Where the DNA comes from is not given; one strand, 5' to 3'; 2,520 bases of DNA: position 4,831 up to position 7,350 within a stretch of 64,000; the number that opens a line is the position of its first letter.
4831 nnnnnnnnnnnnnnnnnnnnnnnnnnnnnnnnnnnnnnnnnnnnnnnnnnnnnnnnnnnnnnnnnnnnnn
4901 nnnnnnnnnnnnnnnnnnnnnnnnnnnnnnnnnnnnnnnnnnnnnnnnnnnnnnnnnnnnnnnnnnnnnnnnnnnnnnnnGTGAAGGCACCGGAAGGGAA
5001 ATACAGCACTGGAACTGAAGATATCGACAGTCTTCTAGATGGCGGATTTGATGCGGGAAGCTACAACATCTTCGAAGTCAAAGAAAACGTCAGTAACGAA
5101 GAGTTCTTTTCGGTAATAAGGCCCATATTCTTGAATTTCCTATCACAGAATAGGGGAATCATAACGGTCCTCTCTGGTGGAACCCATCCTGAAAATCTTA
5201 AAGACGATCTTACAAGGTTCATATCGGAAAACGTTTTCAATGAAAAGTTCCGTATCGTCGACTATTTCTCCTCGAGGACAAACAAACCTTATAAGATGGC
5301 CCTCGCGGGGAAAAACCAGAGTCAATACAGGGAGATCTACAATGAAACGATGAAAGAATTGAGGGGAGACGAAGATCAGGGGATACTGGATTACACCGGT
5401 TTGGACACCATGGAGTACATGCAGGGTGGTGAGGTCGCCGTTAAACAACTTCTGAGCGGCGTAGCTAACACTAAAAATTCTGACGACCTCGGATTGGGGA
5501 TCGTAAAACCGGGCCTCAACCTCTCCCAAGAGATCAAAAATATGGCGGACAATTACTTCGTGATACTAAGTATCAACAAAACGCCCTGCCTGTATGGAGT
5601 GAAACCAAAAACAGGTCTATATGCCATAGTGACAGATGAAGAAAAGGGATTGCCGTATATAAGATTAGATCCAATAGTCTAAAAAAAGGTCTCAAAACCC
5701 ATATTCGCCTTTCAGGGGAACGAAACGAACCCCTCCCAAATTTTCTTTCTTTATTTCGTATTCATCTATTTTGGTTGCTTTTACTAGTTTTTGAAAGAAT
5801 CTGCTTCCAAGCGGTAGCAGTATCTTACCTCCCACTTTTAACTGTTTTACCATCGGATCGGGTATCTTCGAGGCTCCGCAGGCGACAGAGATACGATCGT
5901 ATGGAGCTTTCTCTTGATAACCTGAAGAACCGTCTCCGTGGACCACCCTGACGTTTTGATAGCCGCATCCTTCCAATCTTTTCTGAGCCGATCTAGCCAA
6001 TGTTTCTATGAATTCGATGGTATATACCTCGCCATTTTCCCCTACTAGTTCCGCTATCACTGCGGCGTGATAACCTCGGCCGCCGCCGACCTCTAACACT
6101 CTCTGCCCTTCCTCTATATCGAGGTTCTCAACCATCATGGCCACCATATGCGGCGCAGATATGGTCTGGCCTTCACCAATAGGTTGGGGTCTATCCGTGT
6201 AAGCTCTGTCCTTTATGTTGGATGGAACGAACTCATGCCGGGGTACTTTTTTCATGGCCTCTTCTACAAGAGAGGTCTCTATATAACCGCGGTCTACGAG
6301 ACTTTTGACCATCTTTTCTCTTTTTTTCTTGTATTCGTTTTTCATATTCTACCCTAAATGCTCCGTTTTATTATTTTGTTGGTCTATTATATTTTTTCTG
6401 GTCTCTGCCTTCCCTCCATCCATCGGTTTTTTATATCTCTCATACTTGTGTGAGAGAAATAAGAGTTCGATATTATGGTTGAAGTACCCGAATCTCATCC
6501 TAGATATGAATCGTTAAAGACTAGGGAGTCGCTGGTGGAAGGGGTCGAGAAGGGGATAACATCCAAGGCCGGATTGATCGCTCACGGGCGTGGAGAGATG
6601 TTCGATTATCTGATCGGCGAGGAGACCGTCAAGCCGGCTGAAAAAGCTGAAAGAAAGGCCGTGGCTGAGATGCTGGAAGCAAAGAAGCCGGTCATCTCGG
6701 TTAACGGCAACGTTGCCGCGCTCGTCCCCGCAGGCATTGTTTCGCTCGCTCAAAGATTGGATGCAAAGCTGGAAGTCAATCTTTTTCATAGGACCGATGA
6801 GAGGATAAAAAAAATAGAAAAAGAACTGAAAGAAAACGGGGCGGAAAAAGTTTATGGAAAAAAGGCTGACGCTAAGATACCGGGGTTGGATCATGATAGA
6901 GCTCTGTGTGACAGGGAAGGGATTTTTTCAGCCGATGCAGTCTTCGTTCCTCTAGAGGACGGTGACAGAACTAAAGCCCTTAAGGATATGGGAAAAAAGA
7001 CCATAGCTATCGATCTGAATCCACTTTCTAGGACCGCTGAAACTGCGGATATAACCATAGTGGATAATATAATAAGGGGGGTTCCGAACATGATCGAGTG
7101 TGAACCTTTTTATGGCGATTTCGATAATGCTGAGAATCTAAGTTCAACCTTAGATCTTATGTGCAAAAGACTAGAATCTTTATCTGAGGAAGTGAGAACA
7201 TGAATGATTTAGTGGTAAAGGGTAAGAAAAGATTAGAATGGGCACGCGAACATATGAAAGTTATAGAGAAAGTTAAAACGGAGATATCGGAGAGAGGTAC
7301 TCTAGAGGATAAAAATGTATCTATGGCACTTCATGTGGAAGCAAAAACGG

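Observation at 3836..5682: Translationally coupled Roadblock/LC7 protein and a tandem-KaiC-like ATPase with an inactivated second domain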

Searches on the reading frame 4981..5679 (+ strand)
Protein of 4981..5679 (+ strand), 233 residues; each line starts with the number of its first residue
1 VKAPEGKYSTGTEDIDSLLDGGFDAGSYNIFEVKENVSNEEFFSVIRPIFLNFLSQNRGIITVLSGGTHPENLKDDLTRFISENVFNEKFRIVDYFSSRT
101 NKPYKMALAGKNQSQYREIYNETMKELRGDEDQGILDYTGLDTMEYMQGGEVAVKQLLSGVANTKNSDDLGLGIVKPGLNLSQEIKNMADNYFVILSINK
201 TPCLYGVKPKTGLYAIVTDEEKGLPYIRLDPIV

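Call 56: search_solved_structures(query=A3, max_evalue=10, show_alignments=3)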
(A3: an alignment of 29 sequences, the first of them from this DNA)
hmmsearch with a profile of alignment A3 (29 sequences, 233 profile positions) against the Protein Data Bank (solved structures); distinct sequences matched with E-value up to 10: 99 (the best 60 are shown).
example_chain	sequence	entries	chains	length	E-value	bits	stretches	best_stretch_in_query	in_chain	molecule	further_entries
8zn5_B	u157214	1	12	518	0.00019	24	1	5-67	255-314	KaiC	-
8zn7_D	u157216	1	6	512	0.0012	21.3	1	5-86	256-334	KaiC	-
2w0m_A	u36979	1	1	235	0.0014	21.1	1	7-73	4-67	SSO2452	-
4yds_A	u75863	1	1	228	0.0016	20.9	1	8-195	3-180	Flagella-related protein H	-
2zts_A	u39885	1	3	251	0.0018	20.8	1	7-39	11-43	Putative uncharacterized protein PH0186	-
8zn6_F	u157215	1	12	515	0.0038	19.7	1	5-86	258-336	KaiC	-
4a6p_A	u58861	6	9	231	0.0043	19.6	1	6-24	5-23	DNA REPAIR AND RECOMBINATION PROTEIN RADA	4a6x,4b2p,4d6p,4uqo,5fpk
5qul_A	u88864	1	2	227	0.0048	19.4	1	6-24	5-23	RadA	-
1pzn_A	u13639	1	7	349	0.0068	18.9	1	6-24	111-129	DNA repair and recombination protein rad51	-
5qub_A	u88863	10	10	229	0.0076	18.7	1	6-24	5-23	RadA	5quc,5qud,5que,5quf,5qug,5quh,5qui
2cvf_A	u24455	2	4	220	0.008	18.7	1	8-26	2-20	DNA repair and recombination protein radB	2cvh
5j4h_A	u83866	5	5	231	0.0081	18.7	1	6-24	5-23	DNA repair and recombination protein RadA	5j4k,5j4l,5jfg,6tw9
5jed_A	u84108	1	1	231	0.0081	18.6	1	6-24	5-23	DNA repair and recombination protein RadA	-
5lb4_A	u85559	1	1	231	0.0082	18.6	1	6-24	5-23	DNA repair and recombination protein RadA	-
5qun_A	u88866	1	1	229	0.0088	18.5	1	6-24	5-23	RadA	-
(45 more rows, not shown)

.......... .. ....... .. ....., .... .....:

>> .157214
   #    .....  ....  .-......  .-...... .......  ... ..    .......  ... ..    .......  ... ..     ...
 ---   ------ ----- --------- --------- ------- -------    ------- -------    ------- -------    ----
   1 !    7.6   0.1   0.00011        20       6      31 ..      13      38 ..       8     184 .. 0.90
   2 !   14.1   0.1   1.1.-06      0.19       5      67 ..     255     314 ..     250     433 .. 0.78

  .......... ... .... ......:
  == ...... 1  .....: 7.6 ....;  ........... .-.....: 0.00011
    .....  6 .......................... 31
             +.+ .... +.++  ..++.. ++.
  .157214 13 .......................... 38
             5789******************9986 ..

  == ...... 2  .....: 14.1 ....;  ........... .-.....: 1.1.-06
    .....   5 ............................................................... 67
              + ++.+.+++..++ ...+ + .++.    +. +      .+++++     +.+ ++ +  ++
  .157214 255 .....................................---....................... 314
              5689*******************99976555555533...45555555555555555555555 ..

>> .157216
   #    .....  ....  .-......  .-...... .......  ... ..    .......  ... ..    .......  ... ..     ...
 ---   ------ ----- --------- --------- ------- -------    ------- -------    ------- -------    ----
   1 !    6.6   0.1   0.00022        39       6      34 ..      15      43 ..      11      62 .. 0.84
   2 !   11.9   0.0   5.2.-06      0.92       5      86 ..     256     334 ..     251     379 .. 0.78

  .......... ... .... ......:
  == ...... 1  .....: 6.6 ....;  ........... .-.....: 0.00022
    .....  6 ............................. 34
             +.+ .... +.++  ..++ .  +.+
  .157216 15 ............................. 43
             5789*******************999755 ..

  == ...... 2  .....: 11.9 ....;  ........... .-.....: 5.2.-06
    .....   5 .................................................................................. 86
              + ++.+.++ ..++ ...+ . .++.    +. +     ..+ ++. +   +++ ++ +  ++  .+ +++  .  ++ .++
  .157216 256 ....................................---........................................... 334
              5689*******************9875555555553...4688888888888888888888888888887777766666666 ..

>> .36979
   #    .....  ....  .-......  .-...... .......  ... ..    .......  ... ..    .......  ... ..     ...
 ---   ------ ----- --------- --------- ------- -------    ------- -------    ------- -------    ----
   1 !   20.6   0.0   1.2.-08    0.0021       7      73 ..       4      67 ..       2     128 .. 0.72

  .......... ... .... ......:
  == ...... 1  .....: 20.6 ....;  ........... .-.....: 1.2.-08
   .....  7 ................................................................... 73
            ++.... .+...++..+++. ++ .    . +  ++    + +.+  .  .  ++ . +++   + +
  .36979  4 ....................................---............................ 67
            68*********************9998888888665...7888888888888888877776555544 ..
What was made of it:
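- The start motif of domain 2 resembles that of RadA/Rad51 (call 56).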

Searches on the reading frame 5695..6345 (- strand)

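Call 3: search_protein_families(library=pfam, proteins=[window:5695-6345:-], max_evalue=0.1)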
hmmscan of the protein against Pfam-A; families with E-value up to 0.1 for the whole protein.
window:5695-6345:- (217 aa): 18 families
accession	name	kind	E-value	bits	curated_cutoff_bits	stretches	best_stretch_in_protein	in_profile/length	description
PF01135.25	PCMT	-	8.3e-69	232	20.3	1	8-213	2-207/210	Protein-L-isoaspartate(D-aspartate) O-methyltransferase (PCMT)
PF01209.24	Ubie_methyltran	-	1e-09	38.5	20.1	1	77-176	45-150/233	ubiE/COQ5 methyltransferase family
PF13847.12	Methyltransf_31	-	3.9e-08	33.5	27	1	78-158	2-84/145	Methyltransferase domain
PF13649.12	Methyltransf_25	-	2.5e-07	31.7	27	1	83-165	1-81/97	Methyltransferase domain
PF08704.16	GCD14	-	9.8e-07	29.1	26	1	68-138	29-100/247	tRNA methyltransferase complex GCD14 subunit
PF01269.23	Fibrillarin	-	1.1e-06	28.4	27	1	68-119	60-111/227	Fibrillarin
PF00398.26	RrnaAD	-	2.7e-06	27.1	24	1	66-188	17-120/263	Ribosomal RNA adenine dimethylase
PF01189.24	Methyltr_RsmB-F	-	8.5e-05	22.7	27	1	75-154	4-85/199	16S rRNA methyltransferase RsmB/F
PF05175.20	MTS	-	0.00079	19.5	23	1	69-146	21-97/170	Methyltransferase small domain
PF13679.12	Methyltransf_32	-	0.0016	18.9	27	1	66-138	11-88/143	Methyltransferase domain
PF02353.26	CMAS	-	0.0017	18.2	27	1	68-153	51-132/273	Mycolic acid cyclopropane synthetase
PF08242.18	Methyltransf_12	-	0.0075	17.4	30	1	84-155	1-72/98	Methyltransferase domain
PF08241.18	Methyltransf_11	-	0.0094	17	21.2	1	84-141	1-53/95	Methyltransferase domain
PF01596.23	Methyltransf_3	-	0.011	15.5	22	1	75-139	40-105/204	O-methyltransferase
PF13489.12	Methyltransf_23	-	0.025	14.8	27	1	77-140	20-70/164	Methyltransferase domain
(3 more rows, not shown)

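Call 4: search_protein_families(library=ncbifam, proteins=[window:5695-6345:-], max_evalue=0.1)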
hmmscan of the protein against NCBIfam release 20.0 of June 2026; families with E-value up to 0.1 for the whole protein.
window:5695-6345:- (217 aa): 48 families (the best 25 are shown)
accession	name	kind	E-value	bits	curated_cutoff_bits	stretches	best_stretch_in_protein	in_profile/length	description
NF010549.0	PRK13942.1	equivalog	7.1e-85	283.9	282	1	6-217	4-213/215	protein-L-isoaspartate O-methyltransferase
NF001453.0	PRK00312.1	equivalog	1e-70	237.7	188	1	3-216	5-214/217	protein-L-isoaspartate(D-aspartate) O-methyltransferase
TIGR00080.1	pimt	equivalog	1.6e-68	230.7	159.05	1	6-213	4-210/216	protein-L-isoaspartate O-methyltransferase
TIGR04364.1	methyltran_FxLD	equivalog_domain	2.4e-53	181.6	320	1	7-214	3-215/394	methyltransferase, FxLD system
TIGR04188.1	methyltr_grsp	subfamily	6.3e-42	144.2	380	2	63-183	91-209/363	ATP-grasp peptide maturase system methyltransferase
NF010550.0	PRK13943.1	equivalog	1.7e-33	116.1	359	1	9-186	7-187/322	protein-L-isoaspartate O-methyltransferase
NF001243.0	PRK00216.1-4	equivalog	8.9e-11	41.6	235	1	72-170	40-137/237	demethylmenaquinone methyltransferase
TIGR02752.1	MenG_heptapren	equivalog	3.3e-10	39.9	419.85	1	72-166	38-132/231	demethylmenaquinone methyltransferase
NF041536.1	ArsM_DUF2284_UU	exception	8.8e-09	34.2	575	1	76-180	73-176/459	arsenite methyltransferase/DUF2284 domain selenoprotein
NF001240.0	PRK00216.1-1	equivalog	2.6e-08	33.2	378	1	71-190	55-182/251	bifunctional demethylmenaquinone methyltransferase/2-methoxy-6-polyprenyl-1,4-benzoquinol methylase UbiE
NF008823.0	PRK11873.1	subfamily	6.3e-08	32.4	263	1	76-138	74-136/272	arsenite methyltransferase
TIGR02469.1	CbiT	equivalog_domain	1.4e-07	31.8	78.3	1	67-177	7-120/124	precorrin-6Y C5,15-methyltransferase (decarboxylating) subunit CbiT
NF041537.1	ArsM_AhpD_UU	exception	7.8e-07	28.2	510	1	76-150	73-147/345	arsenite methyltransferase/AhpD domain selenoprotein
NF001556.0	PRK00377.1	equivalog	1.5e-06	28.2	238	1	69-176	30-142/198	cobalt-precorrin-6Y C(15)-methyltransferase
NF047649.1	MTase_UXPK_star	exception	5.2e-06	25.7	460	1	77-141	75-139/283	methyltransferase/UXPK-star double selenoprotein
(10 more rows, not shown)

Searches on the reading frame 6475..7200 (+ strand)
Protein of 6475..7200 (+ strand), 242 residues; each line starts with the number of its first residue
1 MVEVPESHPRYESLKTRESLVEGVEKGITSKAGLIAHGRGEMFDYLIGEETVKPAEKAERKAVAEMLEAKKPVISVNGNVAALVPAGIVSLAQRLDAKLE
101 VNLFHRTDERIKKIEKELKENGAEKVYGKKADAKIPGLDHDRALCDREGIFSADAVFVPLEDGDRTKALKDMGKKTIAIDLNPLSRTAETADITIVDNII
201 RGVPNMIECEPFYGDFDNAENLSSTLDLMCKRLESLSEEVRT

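Call 3: search_protein_families(library=pfam, proteins=[window:6475-7200:+], max_evalue=0.1)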
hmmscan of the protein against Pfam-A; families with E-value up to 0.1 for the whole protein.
window:6475-7200:+ (242 aa): 2 families
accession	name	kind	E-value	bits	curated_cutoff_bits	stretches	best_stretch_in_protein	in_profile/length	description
PF02006.22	PPS_PS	-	3e-69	232.5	26.4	1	66-210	1-145/176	Phosphopantothenate/pantothenate synthetase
PF24313.1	Paratox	-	0.00065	19.8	27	1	20-68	7-56/59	Paratox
